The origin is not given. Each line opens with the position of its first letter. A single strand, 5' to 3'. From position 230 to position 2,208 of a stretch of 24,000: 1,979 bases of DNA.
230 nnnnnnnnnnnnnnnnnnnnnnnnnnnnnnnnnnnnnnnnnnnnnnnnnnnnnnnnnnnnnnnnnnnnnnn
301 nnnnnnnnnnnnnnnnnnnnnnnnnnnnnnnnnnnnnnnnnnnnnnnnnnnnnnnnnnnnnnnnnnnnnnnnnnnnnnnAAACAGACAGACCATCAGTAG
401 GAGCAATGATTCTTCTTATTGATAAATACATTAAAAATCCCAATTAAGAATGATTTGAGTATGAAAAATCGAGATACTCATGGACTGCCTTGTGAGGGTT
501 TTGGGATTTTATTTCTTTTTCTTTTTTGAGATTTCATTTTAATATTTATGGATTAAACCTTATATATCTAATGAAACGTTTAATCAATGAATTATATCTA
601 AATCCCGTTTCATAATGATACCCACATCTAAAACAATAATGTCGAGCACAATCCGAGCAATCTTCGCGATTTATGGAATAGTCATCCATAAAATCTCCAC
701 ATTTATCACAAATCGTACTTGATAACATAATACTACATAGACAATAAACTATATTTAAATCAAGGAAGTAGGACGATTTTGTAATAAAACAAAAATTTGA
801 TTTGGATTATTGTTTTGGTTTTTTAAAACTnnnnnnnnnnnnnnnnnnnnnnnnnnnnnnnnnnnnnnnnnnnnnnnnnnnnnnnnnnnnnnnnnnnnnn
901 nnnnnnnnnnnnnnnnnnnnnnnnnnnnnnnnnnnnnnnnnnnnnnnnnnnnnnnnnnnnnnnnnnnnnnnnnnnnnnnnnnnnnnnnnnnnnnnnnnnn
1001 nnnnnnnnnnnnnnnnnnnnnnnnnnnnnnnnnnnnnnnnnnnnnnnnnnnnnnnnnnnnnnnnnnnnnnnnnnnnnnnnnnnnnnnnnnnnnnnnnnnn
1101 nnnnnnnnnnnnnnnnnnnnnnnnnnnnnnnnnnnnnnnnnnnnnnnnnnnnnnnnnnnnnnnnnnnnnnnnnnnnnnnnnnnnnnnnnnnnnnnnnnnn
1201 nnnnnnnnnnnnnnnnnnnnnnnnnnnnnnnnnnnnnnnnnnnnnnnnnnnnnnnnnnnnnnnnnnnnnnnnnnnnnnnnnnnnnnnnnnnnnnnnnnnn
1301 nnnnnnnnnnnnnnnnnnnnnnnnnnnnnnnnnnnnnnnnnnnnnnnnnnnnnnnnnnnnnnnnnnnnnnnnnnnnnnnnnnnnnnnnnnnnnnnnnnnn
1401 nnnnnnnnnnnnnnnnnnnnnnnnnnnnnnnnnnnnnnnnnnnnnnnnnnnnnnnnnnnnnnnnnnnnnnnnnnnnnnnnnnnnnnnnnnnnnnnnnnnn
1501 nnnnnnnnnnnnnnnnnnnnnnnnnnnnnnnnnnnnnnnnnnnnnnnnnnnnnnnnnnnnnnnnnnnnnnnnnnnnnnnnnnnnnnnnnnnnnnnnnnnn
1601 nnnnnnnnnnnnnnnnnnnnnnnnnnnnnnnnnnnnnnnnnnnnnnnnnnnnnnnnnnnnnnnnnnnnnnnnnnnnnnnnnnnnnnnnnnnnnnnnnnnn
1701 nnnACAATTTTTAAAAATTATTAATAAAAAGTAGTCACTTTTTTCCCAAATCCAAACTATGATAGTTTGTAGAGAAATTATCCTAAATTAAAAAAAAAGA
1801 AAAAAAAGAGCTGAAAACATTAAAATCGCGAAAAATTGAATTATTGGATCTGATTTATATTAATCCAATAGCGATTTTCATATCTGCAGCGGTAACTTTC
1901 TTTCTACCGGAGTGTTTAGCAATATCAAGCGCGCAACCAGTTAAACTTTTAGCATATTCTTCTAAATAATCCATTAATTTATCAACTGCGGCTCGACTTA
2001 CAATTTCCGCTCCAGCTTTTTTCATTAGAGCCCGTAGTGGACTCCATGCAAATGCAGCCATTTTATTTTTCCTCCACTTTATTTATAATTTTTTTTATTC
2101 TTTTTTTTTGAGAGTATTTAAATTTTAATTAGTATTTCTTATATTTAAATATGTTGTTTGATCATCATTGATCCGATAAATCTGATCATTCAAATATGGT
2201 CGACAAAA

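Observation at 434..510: Kink-turn-style SECIS-like structure in the 3' UTR of the TGA-containing gene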

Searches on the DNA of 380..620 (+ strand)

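Call 5: search_rna_families(source=window, start=380, end=620, threshold=evalue, max_evalue=10, show_alignments=5)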
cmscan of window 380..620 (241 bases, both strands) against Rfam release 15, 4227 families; matches with E-value up to 10: 10.
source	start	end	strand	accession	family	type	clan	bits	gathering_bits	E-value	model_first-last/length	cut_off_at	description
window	436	508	+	RF00352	snoR21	Gene; snRNA; snoRNA; CD-box;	-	28.4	45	0.038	1-82/82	no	Small nucleolar RNA R21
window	425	526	+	RF01455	DPB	Cis-reg;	-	20.9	40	0.43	1-86/86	no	Stem loopII regulatory element in POLB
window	464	535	-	RF02371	PyrG_leader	Cis-reg; leader;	-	17.6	65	5.3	1-78/78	no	PyrG leader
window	412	469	+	RF00526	snoMe28S-U3344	Gene; snRNA; snoRNA; CD-box;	-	17.3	50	1.8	1-83/83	no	Small nucleolar RNA Me28S-U3344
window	421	544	+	RF00358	snoZ101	Gene; snRNA; snoRNA; CD-box;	CL00057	14.7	44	6.9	1-96/96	no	Small nucleolar RNA Z101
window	413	484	+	RF00339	snoR60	Gene; snRNA; snoRNA; CD-box;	CL00074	14.4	40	2.8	1-72/72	no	Small nucleolar RNA snoR60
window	413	438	-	RF03904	MIR7991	Gene; miRNA;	-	14.3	58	3.1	12-35/47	no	MIR7991 microRNA precursor family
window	391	480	-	RF01163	snoR64a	Gene; snRNA; snoRNA; CD-box;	-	14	45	6.1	1-77/77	no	Small nucleolar RNA snoR64a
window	380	443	-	RF00228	IRES_HepA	Cis-reg; IRES;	-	13.7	55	0.04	1-64/572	3'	Hepatitis A virus internal ribosome entry site (IRES)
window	435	534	+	RF04128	MIR8562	Gene; miRNA;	-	11.7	211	7.1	66-177/242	no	MIR8562 microRNA precursor family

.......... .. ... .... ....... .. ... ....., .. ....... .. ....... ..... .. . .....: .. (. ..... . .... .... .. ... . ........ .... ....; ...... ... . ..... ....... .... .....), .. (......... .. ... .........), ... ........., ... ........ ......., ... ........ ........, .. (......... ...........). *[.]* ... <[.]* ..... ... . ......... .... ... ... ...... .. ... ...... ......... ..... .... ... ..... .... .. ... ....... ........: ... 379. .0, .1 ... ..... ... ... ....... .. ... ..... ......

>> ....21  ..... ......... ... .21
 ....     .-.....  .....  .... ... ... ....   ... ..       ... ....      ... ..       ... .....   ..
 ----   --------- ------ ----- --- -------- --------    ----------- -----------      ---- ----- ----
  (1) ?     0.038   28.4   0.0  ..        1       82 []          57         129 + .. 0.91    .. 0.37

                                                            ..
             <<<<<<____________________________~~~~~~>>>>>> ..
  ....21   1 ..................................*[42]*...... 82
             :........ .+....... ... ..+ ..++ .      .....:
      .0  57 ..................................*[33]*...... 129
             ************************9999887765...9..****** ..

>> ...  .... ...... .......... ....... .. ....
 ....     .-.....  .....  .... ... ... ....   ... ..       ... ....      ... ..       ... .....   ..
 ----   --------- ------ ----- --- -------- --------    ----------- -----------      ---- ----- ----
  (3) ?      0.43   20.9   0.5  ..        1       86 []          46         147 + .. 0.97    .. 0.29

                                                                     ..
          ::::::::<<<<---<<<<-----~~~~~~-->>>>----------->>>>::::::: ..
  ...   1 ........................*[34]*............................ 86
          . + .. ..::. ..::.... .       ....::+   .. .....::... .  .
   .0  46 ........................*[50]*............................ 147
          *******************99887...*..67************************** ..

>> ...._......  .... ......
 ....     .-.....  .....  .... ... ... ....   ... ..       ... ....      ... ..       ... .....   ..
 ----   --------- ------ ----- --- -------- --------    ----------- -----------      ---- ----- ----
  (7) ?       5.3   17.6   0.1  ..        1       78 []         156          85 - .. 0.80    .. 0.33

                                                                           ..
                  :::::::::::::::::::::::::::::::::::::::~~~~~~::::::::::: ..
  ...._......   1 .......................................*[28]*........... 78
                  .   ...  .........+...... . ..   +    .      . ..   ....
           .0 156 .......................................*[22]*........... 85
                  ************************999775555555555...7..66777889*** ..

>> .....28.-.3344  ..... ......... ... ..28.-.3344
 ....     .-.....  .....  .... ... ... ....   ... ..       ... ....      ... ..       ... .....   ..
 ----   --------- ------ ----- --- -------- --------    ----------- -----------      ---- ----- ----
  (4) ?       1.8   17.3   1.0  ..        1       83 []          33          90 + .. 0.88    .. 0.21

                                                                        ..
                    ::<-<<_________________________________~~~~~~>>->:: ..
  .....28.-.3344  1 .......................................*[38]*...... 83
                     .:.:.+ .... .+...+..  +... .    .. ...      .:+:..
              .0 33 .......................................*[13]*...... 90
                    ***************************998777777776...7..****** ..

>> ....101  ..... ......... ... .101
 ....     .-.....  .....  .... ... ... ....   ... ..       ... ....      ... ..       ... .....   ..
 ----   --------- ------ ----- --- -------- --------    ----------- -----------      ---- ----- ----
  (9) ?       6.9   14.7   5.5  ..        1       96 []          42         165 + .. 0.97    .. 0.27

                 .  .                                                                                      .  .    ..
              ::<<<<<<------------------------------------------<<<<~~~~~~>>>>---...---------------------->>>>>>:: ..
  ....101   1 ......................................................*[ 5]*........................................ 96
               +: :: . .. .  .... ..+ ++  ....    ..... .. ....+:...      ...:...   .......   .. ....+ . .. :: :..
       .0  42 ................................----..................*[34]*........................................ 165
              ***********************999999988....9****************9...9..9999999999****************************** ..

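Call 30: build_rna_model(alignment_id=A2, structure=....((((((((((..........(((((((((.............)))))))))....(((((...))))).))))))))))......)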
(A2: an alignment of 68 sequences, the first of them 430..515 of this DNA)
Model R1 built from alignment A2 (68 sequences, 89 columns); structure: as given.
model positions 86; base pairs 24; branch points 1; effective number of sequences 5.3; information 0.661 bits per position. Calibrated on 0.2 Mb of random sequence (short: E-values are rough).
structure used (alignment columns):
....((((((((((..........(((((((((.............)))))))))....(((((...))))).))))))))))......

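Call 31: search_with_rna_model(model_id=R1, source=window, filters=off, max_evalue=10, show_alignments=2)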
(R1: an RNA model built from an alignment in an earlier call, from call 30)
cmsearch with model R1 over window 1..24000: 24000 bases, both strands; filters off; matches with E-value up to 10: 28.
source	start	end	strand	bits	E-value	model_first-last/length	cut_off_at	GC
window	430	515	+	89.5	6.5e-20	1-86/86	no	0.33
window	20266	20324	-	14.8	0.29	1-86/86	no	0.2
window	2520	2565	+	12.9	0.88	1-86/86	no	0.2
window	5905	5944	+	11.5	1.9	1-86/86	no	0.2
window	10467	10505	-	11.2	2.3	1-86/86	no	0.15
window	2822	2904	+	10.5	3.3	1-86/86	no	0.31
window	4228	4269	-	10.1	4.2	1-86/86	no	0.19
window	4789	4842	-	10.1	4.4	1-86/86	no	0.22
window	20417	20453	+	9.7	5.4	1-86/86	no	0.24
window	20894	20928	-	9.6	5.7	1-86/86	no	0.14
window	5420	5455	-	9.6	5.8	1-86/86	no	0.22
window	3855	3908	+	9.6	5.9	1-86/86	no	0.28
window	1471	1509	-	9.5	6.2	1-86/86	no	0.21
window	4518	4588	+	9.4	6.5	1-86/86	no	0.32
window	22883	22937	+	9.1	7.5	1-86/86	no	0.33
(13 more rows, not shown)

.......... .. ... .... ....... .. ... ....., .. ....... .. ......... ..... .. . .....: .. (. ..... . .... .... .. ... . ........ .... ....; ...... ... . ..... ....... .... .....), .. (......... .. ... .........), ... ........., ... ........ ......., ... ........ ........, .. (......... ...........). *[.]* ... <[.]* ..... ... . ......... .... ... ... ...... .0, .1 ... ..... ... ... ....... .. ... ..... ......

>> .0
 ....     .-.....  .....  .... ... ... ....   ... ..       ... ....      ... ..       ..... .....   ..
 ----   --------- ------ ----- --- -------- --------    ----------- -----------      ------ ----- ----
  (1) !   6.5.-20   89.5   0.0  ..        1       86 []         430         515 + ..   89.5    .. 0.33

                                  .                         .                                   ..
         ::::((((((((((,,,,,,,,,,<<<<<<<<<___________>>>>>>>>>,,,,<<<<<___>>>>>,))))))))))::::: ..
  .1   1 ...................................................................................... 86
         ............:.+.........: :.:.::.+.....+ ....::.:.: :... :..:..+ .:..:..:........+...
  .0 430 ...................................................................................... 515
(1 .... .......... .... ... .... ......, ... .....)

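Call 32: search_with_rna_model(model_id=R1, sources=[window, L001, L002, L003, L004, L005, L006, L007, L008, L009, L010, L011, L012, L013, L014, L015, L016, L017, L018, L019, L020, L021, L022, L023, L024, L025, L026, L027, L028, L029, L030, L031, L032, L033, L034, L035, L036, L037, L038, L039, L040, L041, L042, L043, L044, L045, L046, L047, L048, L049, L050, L051, L052, L053, L054, L055, L056, L057, L058, L059, L060, L061, L062, L063, L064, L065, L066, L067, L068], max_evalue=0.01, make_alignment=true)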
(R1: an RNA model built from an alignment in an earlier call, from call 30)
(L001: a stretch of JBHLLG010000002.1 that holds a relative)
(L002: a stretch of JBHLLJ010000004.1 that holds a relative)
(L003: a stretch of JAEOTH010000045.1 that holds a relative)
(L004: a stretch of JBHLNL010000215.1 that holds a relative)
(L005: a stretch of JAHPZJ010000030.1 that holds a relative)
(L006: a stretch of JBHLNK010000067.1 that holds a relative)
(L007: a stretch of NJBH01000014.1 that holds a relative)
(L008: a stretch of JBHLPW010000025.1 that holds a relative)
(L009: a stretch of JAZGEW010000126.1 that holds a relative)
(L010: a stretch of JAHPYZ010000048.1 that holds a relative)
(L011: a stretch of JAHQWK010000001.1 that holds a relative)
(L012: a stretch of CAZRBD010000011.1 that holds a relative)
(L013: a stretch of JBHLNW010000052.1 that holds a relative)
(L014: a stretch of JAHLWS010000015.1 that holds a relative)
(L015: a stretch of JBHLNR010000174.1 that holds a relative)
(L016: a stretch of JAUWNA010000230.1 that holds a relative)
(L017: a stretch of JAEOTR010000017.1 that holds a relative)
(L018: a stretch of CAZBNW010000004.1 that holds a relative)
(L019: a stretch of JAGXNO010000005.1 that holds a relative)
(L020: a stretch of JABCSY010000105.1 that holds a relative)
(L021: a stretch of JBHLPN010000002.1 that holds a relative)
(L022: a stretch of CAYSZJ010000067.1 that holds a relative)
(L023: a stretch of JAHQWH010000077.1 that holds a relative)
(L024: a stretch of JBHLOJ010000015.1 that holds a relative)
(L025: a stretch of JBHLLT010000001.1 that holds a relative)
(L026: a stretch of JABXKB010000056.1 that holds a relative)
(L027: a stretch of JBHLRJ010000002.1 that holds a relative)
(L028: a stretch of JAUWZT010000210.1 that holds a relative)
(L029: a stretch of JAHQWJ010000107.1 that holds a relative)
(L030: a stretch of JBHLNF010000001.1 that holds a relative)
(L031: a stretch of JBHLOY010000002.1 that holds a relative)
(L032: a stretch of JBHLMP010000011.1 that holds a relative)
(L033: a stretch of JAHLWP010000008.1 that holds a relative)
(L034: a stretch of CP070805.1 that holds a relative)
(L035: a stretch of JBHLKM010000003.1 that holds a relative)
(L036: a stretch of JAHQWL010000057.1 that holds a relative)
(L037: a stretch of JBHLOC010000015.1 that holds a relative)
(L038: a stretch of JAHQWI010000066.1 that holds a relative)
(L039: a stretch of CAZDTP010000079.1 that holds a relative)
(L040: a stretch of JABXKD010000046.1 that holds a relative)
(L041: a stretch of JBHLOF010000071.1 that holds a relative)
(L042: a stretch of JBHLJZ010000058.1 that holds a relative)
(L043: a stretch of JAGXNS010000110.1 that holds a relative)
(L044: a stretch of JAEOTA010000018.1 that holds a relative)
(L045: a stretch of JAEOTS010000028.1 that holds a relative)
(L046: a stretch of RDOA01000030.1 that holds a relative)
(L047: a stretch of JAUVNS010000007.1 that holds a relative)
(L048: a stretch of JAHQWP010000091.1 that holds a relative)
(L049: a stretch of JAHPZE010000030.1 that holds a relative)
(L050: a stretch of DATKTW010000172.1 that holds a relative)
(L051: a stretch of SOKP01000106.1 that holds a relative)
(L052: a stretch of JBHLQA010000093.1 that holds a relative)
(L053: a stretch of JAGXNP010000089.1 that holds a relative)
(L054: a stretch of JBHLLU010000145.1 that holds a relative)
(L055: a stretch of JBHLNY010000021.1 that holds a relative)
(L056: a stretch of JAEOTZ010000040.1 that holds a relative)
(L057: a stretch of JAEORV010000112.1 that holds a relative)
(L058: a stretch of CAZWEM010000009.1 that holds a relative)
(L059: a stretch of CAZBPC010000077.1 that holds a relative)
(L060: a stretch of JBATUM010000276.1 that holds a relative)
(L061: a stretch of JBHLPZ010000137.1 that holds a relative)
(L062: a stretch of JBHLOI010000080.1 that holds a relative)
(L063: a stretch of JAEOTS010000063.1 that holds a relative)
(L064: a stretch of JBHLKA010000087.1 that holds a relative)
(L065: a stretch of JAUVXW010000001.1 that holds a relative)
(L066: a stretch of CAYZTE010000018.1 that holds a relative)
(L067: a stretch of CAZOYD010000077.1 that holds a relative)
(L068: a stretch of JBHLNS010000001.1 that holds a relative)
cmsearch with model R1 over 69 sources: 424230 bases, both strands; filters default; matches with E-value up to 0.01: 75.
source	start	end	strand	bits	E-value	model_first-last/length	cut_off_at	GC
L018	3340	3425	+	95.9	2.9e-20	1-86/86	no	0.33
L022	3340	3425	+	91.4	4e-19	1-86/86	no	0.37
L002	3337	3422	+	91.4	4e-19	1-86/86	no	0.34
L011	3340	3425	+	90.2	8e-19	1-86/86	no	0.36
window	430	515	+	89.6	1.1e-18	1-86/86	no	0.33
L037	3340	3425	+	89.2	1.4e-18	1-86/86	no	0.33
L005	3337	3423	+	88.4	2.2e-18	1-86/86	no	0.29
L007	3337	3422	+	88.1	2.7e-18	1-86/86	no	0.35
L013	3340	3425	+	87.3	4.3e-18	1-86/86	no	0.41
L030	3340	3425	+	87.2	4.3e-18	1-86/86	no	0.34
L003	3337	3422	+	86.5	6.5e-18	1-86/86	no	0.35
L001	3337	3422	+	86.4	6.8e-18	1-86/86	no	0.28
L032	3340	3425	+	86.4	7e-18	1-86/86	no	0.36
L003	2636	2721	+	86.3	7.6e-18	1-86/86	no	0.3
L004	1238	1323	+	86.1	8.2e-18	1-86/86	no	0.34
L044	3340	3425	+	85.9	9.3e-18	1-86/86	no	0.34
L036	3340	3425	+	85.8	9.7e-18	1-86/86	no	0.33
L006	3337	3422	+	85.3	1.3e-17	1-86/86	no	0.37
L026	3340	3425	+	85.1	1.5e-17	1-86/86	no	0.35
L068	3340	3425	+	85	1.5e-17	1-86/86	no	0.34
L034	3340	3426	+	84.5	2.1e-17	1-86/86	no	0.32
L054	1259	1344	+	84.5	2.1e-17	1-86/86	no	0.36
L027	3341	3426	+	84.3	2.3e-17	1-86/86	no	0.34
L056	1711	1796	+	84.3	2.4e-17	1-86/86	no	0.31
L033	3340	3425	+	83.7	3.3e-17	1-86/86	no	0.35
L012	3337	3422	+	83.5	3.6e-17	1-86/86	no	0.41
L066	3340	3425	+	82.9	5.1e-17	1-86/86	no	0.42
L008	3337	3423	+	82.5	6.6e-17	1-86/86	no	0.34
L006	2641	2726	+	82.4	7e-17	1-86/86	no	0.34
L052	2597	2683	+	81.9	9.3e-17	1-86/86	no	0.32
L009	2488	2574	+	81.4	1.2e-16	1-86/86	no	0.36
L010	2597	2683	+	81.4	1.3e-16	1-86/86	no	0.34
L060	3339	3424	+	81.1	1.5e-16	1-86/86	no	0.31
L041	3340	3425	+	80.4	2.1e-16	1-86/86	no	0.27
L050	3338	3423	+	80.1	2.6e-16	1-86/86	no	0.35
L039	2106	2191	+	79.9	2.9e-16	1-86/86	no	0.3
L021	3340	3425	+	79.3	4.2e-16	1-86/86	no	0.35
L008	2609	2695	+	79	5e-16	1-86/86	no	0.37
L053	3338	3423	+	78.6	6.1e-16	1-86/86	no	0.34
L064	2761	2846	+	78.4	6.7e-16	1-86/86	no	0.3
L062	2775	2860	+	77.9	9e-16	1-86/86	no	0.3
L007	2597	2683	+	77.6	1.1e-15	1-86/86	no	0.38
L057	3337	3422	+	77.5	1.2e-15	1-86/86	no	0.43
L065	3338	3425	+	77.2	1.4e-15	1-86/86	no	0.4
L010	3337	3423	+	76.5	2e-15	1-86/86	no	0.38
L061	3339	3424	+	76.1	2.6e-15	1-86/86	no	0.3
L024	3340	3425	+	76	2.8e-15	1-86/86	no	0.41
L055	3340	3425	+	75.7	3.2e-15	1-86/86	no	0.35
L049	3340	3426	+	75.1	4.6e-15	1-86/86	no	0.31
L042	3340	3425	+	74.9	5.2e-15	1-86/86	no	0.31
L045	3336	3421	+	74.7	5.9e-15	1-86/86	no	0.31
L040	3337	3422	+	74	8.6e-15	1-86/86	no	0.35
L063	3321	3406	+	73.6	1.1e-14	1-86/86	no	0.34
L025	3340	3427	+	72.1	2.5e-14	1-86/86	no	0.32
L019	3340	3423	+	71.7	3.2e-14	1-86/86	no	0.43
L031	3338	3423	+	69.4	1.2e-13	1-86/86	no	0.31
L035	3340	3424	+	66.5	6.3e-13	1-86/86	no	0.44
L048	3337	3421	+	65.9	9.1e-13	1-86/86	no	0.31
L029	3338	3423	+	65.6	1.1e-12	1-86/86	no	0.38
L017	3340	3426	+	65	1.6e-12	1-86/86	no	0.41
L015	1580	1662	+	64.8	1.7e-12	1-86/86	no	0.4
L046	3336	3421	+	64.3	2.3e-12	1-86/86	no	0.38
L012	2631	2715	+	63.7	3.1e-12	1-86/86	no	0.39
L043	2611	2696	+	63.6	3.5e-12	1-86/86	no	0.37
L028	3338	3424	+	61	1.5e-11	1-86/86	no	0.38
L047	3346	3433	+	60.6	2e-11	1-86/86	no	0.34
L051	1628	1713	+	60.3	2.3e-11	1-86/86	no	0.38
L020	3338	3427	+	59.7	3.1e-11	1-86/86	no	0.34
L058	3337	3421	+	58.5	6.2e-11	1-86/86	no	0.38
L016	354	443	+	58.3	7.1e-11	1-86/86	no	0.37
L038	3340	3410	+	57.8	9.6e-11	1-71/86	3'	0.42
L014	3340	3425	+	56.3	2.2e-10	1-86/86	no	0.41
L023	2087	2176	+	56.3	2.3e-10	1-86/86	no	0.38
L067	497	581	+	54.6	6.2e-10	1-86/86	no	0.39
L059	3338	3421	+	51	4.8e-09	1-86/86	no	0.39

Alignment A3: 75 matches aligned to the model, 95 columns, each read 5' to 3' on its own strand. Consensus structure (alignment columns), stored with it:
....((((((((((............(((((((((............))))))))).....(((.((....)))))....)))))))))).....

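Call 58: search_with_rna_model(model_id=R1, sources=[L149, L150, L151, L152, L153, L154, L155, L156, L157], filters=off, max_evalue=10)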
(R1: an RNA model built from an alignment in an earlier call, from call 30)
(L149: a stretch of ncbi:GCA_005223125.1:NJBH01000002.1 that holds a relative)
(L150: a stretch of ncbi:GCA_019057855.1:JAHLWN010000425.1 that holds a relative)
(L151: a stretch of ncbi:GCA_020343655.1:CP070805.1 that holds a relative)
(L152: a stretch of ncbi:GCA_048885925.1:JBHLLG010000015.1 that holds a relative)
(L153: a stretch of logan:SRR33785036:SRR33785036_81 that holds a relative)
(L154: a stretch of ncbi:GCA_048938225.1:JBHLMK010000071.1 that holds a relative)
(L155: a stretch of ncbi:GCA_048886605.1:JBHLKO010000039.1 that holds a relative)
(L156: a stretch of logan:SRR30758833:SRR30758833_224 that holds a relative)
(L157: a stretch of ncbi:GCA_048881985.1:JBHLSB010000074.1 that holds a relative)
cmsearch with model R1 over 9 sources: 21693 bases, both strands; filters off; matches with E-value up to 10: 15.
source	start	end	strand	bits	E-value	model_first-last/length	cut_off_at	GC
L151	553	595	-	13.2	0.64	1-86/86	no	0.26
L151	1558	1624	+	11.3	2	1-86/86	no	0.27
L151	700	738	+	10.4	3.4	1-86/86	no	0.23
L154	928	966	-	10.4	3.4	1-86/86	no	0.1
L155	928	966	-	10.4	3.4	1-86/86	no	0.1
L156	1260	1308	-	10.3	3.5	1-86/86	no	0.2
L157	896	944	-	10.3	3.5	1-86/86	no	0.2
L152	69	102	+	9.8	4.6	1-86/86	no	0.26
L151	1348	1393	+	9.6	5.3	1-86/86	no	0.24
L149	1601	1635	+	8.9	7.6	1-86/86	no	0.26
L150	1424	1458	+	8.9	7.6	1-86/86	no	0.26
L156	1004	1078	-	8.7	8.5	1-86/86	no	0.31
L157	640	714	-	8.7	8.5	1-86/86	no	0.31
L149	839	872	+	8.5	9.8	1-86/86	no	0.15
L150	662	695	+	8.5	9.8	1-86/86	no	0.15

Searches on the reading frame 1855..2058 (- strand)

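Call 39: search_protein_families(library=pfam, proteins=[window:1855-2058:-])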
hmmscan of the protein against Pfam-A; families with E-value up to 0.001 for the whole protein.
window:1855-2058:- (67 aa): 3 families
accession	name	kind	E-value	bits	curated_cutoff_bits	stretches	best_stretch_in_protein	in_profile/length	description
PF00808.29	CBFD_NFYB_HMF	-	2.4e-10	41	21.4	1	9-64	9-65/65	Histone-like transcription factor (CBF/NF-Y) and archaeal histone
PF02291.21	TFIID-31kDa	-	2.1e-05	25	29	1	8-65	11-68/122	Transcription initiation factor IID, 31kD subunit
PF07524.19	Bromo_TP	-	2.8e-05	24.5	24.6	1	12-64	16-68/77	Bromodomain associated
